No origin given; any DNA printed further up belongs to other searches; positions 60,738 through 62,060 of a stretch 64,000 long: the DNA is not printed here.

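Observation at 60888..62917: Tandem GalT-like paralogues; the first has Arg in place of the nucleophilic histidine (HxRxQ instead of HxHxQ)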

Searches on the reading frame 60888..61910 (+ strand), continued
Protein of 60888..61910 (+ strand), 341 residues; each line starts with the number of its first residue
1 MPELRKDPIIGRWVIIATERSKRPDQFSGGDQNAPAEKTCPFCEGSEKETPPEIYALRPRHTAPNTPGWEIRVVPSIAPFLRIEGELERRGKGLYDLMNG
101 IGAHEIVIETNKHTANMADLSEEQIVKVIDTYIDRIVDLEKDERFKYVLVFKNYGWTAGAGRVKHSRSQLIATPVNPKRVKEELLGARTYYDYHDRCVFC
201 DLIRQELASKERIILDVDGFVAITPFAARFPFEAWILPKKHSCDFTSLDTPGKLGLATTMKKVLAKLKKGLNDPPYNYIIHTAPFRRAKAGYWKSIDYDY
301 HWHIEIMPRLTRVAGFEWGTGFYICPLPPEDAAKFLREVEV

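Call 23: search_protein_families(library=pfam, proteins=[P0121, P0159, P0143, P0172, P0202, P0147, P0166, P0226], max_evalue=0.0001)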
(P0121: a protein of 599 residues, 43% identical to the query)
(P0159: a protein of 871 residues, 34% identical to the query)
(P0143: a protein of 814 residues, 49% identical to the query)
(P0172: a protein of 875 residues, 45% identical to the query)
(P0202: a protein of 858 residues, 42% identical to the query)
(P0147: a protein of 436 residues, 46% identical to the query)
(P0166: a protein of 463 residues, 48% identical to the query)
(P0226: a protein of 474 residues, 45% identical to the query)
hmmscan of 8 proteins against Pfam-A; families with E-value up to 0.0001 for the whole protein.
P0121 (599 aa): 5 families
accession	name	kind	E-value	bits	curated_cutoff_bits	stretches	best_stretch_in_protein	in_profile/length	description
PF02744.22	GalP_UDP_tr_C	-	8.1e-27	94.4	29.2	2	449-564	3-118/165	Galactose-1-phosphate uridyl transferase, C-terminal domain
PF01087.27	GalP_UDP_transf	-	2.2e-18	67.8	22.1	1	336-441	75-184/184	Galactose-1-phosphate uridyl transferase, N-terminal domain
PF16268.10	DUF4921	-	1e-15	58.1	28.5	1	406-594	217-392/425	Domain of unknown function (DUF4921)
PF16285.10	DUF4931_N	-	3.2e-08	34.2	24.1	1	368-437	52-121/124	Domain of unknown function (DUF4931) N-terminal domain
PF01230.28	HIT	-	6.6e-07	30.3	21.5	0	473-547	4-78/98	HIT domain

P0159 (871 aa): 7 families
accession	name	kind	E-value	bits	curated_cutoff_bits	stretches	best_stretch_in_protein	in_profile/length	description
PF01087.27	GalP_UDP_transf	-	2.8e-32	113.1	22.1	2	141-326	15-184/184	Galactose-1-phosphate uridyl transferase, N-terminal domain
PF02744.22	GalP_UDP_tr_C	-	7.8e-21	74.9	29.2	2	722-833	3-116/165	Galactose-1-phosphate uridyl transferase, C-terminal domain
PF16285.10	DUF4931_N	-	2.9e-16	60.1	24.1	2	255-324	54-123/124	Domain of unknown function (DUF4931) N-terminal domain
PF16268.10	DUF4921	-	7.8e-13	48.6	28.5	2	293-480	219-395/425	Domain of unknown function (DUF4921)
PF19327.4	Ap4A_phos_N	-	6.1e-12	45.8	23.1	1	262-329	102-167/177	Ap4A phosphorylase N-terminal domain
PF01230.28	HIT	-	4.6e-10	40.5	21.5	0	357-446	3-92/98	HIT domain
PF11969.13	DcpS_C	-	2.4e-05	25.2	24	0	345-453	1-106/114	Scavenger mRNA decapping enzyme C-term binding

P0143 (814 aa): 10 families
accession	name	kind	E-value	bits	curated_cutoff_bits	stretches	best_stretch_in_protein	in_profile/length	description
PF08323.17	Glyco_transf_5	-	1.2e-73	248.2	22.7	1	2-231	1-238/239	Starch synthase catalytic domain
PF01087.27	GalP_UDP_transf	-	2.2e-17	64.5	22.1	1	478-654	12-184/184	Galactose-1-phosphate uridyl transferase, N-terminal domain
PF00534.26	Glycos_transf_1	-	1.2e-16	61.2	26.4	1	277-437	9-166/172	Glycosyl transferases group 1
PF13692.12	Glyco_trans_1_4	-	1.4e-12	48.6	27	1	285-427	3-140/142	Glycosyl transferases group 1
PF16268.10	DUF4921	-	8.4e-11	41.9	28.5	1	621-801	219-388/425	Domain of unknown function (DUF4921)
PF16285.10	DUF4931_N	-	9.1e-11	42.4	24.1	1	581-649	52-120/124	Domain of unknown function (DUF4931) N-terminal domain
PF13439.12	Glyco_transf_4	-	6.1e-08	33.3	28.5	1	16-218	1-149/170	Glycosyltransferase Family 4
PF13579.12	Glyco_trans_4_4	-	5.7e-06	27.2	29.7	1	17-218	1-143/158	Glycosyl transferase 4-like domain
PF01230.28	HIT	-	1.1e-05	26.4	21.5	0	688-774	6-92/98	HIT domain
PF20706.3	GT4-conflict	-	1.3e-05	24.8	26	1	283-454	198-382/385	Family 4 Glycosyltransferase in conflict systems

P0172 (875 aa): 4 families
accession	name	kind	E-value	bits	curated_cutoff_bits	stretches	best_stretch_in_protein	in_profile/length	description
PF03065.20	Glyco_hydro_57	-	2.1e-34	119.6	21.2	1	5-401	1-268/291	Glycosyl hydrolase family 57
PF01087.27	GalP_UDP_transf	-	9.1e-15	56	22.1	1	532-705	11-184/184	Galactose-1-phosphate uridyl transferase, N-terminal domain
PF02744.22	GalP_UDP_tr_C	-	1e-08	35.6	29.2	1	713-837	3-119/165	Galactose-1-phosphate uridyl transferase, C-terminal domain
PF16285.10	DUF4931_N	-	4e-05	24.2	24.1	1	634-700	54-120/124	Domain of unknown function (DUF4931) N-terminal domain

P0202 (858 aa): 6 families
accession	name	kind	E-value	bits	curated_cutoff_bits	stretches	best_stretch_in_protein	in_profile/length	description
PF03065.20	Glyco_hydro_57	-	3.8e-39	135.2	21.2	1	1-401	6-280/291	Glycosyl hydrolase family 57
PF01087.27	GalP_UDP_transf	-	2e-12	48.4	22.1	1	531-704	13-184/184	Galactose-1-phosphate uridyl transferase, N-terminal domain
PF16268.10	DUF4921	-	4.8e-07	29.5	28.5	0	641-855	188-392/425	Domain of unknown function (DUF4921)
PF02744.22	GalP_UDP_tr_C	-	3e-06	27.5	29.2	1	713-825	4-118/165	Galactose-1-phosphate uridyl transferase, C-terminal domain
PF16285.10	DUF4931_N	-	1.9e-05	25.2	24.1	1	633-699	54-120/124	Domain of unknown function (DUF4931) N-terminal domain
PF01230.28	HIT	-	2.9e-05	25.1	21.5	0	735-823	3-91/98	HIT domain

P0147 (436 aa): 3 families
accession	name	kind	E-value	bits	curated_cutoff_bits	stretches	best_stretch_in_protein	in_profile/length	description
PF01087.27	GalP_UDP_transf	-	2.9e-13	51.1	22.1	1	96-269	10-184/184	Galactose-1-phosphate uridyl transferase, N-terminal domain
PF16268.10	DUF4921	-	2.5e-07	30.4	28.5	0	225-266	207-249/425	Domain of unknown function (DUF4921)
PF16285.10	DUF4931_N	-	2e-06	28.4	24.1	1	198-264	54-120/124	Domain of unknown function (DUF4931) N-terminal domain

P0166 (463 aa): 4 families
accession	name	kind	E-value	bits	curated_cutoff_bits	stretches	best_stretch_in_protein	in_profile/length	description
PF01087.27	GalP_UDP_transf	-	1.8e-13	51.8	22.1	1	119-222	77-184/184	Galactose-1-phosphate uridyl transferase, N-terminal domain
PF16268.10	DUF4921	-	1e-11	44.9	28.5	1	187-374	217-393/425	Domain of unknown function (DUF4921)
PF02744.22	GalP_UDP_tr_C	-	2.1e-09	37.7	29.2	1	231-377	4-156/165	Galactose-1-phosphate uridyl transferase, C-terminal domain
PF16285.10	DUF4931_N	-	3e-06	27.8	24.1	1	151-217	54-120/124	Domain of unknown function (DUF4931) N-terminal domain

P0226 (474 aa): 5 families
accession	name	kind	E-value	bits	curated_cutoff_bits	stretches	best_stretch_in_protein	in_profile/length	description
PF01230.28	HIT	-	2e-10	41.6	21.5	1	351-435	6-90/98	HIT domain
PF16268.10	DUF4921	-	1.2e-09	38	28.5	1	260-464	194-388/425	Domain of unknown function (DUF4921)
PF02744.22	GalP_UDP_tr_C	-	1.4e-09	38.3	29.2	1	328-440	6-122/165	Galactose-1-phosphate uridyl transferase, C-terminal domain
PF01087.27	GalP_UDP_transf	-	1.8e-09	38.7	22.1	1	104-317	12-184/184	Galactose-1-phosphate uridyl transferase, N-terminal domain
PF16285.10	DUF4931_N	-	1.7e-07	31.8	24.1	1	246-313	54-121/124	Domain of unknown function (DUF4931) N-terminal domain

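Call 26: find_encoding_contigs(protein=P0126, flank=4000, max_places=3)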
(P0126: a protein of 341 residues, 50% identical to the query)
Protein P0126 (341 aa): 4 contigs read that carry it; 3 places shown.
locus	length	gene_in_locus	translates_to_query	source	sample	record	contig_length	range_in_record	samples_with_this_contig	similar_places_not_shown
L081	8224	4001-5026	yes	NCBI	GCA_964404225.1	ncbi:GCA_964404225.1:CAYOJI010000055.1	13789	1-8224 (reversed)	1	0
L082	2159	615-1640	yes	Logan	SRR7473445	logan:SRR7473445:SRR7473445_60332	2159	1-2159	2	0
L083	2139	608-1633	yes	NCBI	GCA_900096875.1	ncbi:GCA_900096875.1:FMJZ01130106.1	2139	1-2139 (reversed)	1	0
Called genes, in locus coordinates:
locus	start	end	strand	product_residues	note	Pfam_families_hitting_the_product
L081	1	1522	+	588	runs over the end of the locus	PF00672:HAMP (weak), PF13596:PAS_10 (faint), PF00989:PAS (weak), PF13188:PAS_8 (weak), PF13426:PAS_9 (weak), PF00512:HisKA, PF02518:HATPase_c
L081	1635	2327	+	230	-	PF12706:Lactamase_B_2, PF13483:Lactamase_B_3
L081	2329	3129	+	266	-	PF03099:BPL_LplA_LipB, PF02237:BPL_C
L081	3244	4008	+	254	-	PF03309:Pan_kinase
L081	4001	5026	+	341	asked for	PF02744:GalP_UDP_tr_C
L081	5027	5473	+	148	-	PF00582:Usp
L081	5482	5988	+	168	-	PF14464:Prok-JAB (weak)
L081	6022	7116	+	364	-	PF01266:DAO (weak), PF01494:FAD_binding_3, PF07992:Pyr_redox_2 (weak)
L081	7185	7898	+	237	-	PF13103:TonB_2 (weak), PF03544:TonB_C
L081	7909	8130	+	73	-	-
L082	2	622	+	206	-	?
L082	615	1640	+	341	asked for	PF02744:GalP_UDP_tr_C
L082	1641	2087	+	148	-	PF00582:Usp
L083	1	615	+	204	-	?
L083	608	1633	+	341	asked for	PF02744:GalP_UDP_tr_C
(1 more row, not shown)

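Call 27: find_encoding_contigs(protein=P0256, flank=4000, max_places=3)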
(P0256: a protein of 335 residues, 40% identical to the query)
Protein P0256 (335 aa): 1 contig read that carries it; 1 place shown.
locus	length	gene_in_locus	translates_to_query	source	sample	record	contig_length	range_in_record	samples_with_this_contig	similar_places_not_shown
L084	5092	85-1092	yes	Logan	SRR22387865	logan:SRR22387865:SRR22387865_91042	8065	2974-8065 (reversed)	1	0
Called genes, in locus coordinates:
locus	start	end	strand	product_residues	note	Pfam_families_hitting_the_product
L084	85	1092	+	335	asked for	PF02744:GalP_UDP_tr_C (weak)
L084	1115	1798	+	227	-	PF01872:RibD_C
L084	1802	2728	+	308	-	PF00561:Abhydrolase_1, PF12146:Hydrolase_4, PF12697:Abhydrolase_6, PF00756:Esterase (weak)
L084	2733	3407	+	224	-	PF00005:ABC_tran, PF13304:AAA_21 (faint)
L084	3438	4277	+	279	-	PF02498:Bro-N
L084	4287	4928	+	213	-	PF00005:ABC_tran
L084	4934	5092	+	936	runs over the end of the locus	PF00005:ABC_tran (faint), PF02463:SMC_N (faint), PF13191:AAA_16 (faint), PF13555:AAA_29 (faint), PF20703:nSTAND1 (faint), PF17760:UvrA_inter, PF17755:UvrA_DNA-bind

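Call 28: find_encoding_contigs(protein=P0121, flank=4000, max_places=3)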
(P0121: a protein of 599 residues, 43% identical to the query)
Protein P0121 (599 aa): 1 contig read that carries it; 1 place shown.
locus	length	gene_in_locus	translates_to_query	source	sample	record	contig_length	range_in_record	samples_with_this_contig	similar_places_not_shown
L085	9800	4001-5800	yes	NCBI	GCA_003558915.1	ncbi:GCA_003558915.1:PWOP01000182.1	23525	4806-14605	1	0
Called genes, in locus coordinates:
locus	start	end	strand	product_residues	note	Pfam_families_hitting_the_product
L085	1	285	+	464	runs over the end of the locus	PF02878:PGM_PMM_I, PF02879:PGM_PMM_II, PF02880:PGM_PMM_III, PF00408:PGM_PMM_IV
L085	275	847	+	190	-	PF01553:Acyltransferase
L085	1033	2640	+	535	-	PF00575:S1, PF13509:S1_2 (faint), PF23459:S1_RRP5 (faint), PF00575:S1, PF21710:Spt6_S1 (weak), PF00575:S1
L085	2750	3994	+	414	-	PF00579:tRNA-synt_1b, PF22421:SYY_C-terminal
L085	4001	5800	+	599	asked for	PF02744:GalP_UDP_tr_C, PF01230:HIT (faint), PF01087:GalP_UDP_transf, PF16285:DUF4931_N, PF16268:DUF4921, PF02744:GalP_UDP_tr_C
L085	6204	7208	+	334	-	PF00044:Gp_dh_N, PF02800:Gp_dh_C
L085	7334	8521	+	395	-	PF00162:PGK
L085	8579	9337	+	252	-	PF00121:TIM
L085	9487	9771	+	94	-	PF03840:SecG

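Call 34: search_protein_families(library=pfam, proteins=[L069:1585-3105:+, L068:6583-8613:+, L044:2764-3981:+, L077:302-1570:+, L068:921-2324:+], max_evalue=0.00001)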
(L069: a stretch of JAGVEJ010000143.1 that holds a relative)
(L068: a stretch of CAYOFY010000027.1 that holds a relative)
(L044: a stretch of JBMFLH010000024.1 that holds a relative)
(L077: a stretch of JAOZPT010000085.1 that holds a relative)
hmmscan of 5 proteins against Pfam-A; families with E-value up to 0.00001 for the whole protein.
L069:1585-3105:+ (507 aa): 4 families
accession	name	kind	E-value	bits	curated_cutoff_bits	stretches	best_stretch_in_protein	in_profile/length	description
PF08323.17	Glyco_transf_5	-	1.6e-80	270.7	22.7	1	23-267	1-238/239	Starch synthase catalytic domain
PF00534.26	Glycos_transf_1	-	9.2e-18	64.8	26.4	1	322-467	13-155/172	Glycosyl transferases group 1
PF13692.12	Glyco_trans_1_4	-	1.1e-10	42.4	27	1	325-466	2-138/142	Glycosyl transferases group 1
PF13439.12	Glyco_transf_4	-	3.1e-06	27.8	28.5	0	136-254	55-150/170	Glycosyltransferase Family 4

L068:6583-8613:+ (677 aa): 1 family
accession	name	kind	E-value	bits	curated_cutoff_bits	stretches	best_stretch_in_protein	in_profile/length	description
PF03065.20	Glyco_hydro_57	-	1.4e-41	143.2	21.2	1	18-405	2-280/291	Glycosyl hydrolase family 57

L044:2764-3981:+ (406 aa): 4 families
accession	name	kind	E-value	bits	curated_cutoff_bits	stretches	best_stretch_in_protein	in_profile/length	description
PF00483.29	NTP_transferase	-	8.9e-65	219.1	21.2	1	10-273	2-242/245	Nucleotidyl transferase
PF24894.1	Hexapep_GlmU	-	2.9e-39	133.8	23.3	1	297-400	1-104/104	GlmU-like, C-terminal hexapeptide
PF25247.1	LbH_GLGC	-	4.4e-09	36.8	27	0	354-403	74-127/135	GLGC left-handed parallel beta-helix domain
PF25084.1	LbH_EIF2B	-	2e-07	31.4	54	1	311-379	18-87/105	EIF2B subunit epsilon LbH domain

L077:302-1570:+ (423 aa): 2 families
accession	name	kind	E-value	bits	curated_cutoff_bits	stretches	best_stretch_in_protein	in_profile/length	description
PF13562.11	NTP_transf_4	-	1.7e-24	87.1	27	1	22-183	2-145/153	Sugar nucleotidyl transferase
PF00132.30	Hexapep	-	1.8e-06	27.8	27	0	227-253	2-28/36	Bacterial transferase hexapeptide (six repeats)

L068:921-2324:+ (468 aa): 2 families
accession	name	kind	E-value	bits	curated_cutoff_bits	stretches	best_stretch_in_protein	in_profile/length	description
PF02518.31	HATPase_c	-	7.6e-24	84.7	26.4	1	368-467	4-108/111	Histidine kinase-, DNA gyrase B-, and HSP90-like ATPase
PF14501.12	HATPase_c_5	-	6.5e-06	26.4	22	0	366-457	2-93/102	GHKL domain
